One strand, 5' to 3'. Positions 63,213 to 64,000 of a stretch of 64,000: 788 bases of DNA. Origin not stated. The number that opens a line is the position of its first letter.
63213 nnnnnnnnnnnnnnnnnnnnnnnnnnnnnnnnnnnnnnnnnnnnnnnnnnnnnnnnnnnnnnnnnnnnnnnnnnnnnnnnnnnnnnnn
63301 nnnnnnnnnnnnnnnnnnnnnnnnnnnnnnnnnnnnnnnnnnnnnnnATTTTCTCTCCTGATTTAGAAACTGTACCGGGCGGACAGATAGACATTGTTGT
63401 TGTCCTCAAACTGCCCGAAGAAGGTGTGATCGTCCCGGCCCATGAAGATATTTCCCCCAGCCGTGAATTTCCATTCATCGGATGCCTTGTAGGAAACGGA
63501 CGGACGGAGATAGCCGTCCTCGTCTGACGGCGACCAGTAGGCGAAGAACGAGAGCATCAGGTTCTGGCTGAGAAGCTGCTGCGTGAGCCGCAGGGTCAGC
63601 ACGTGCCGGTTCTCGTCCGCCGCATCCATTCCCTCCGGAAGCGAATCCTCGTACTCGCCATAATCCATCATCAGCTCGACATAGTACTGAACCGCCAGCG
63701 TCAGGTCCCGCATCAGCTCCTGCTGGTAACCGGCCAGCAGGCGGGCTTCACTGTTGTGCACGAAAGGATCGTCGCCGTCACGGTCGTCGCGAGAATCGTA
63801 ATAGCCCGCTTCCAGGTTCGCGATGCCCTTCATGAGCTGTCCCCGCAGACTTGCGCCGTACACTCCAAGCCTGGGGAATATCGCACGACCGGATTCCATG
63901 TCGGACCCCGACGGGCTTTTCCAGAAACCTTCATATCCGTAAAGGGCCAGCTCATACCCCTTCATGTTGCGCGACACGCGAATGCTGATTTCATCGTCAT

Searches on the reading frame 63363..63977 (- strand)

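Call 29: search_protein_families(library=pfam, proteins=[window:63363-63977:-], max_evalue=0.01)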
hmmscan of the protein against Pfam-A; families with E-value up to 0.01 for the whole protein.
window:63363-63977:- (204 aa): 1 family
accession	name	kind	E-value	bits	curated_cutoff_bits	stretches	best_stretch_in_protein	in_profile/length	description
PF06980.17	DUF1302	-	0.0044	16.5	23.2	1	153-204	493-541/541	Protein of unknown function (DUF1302)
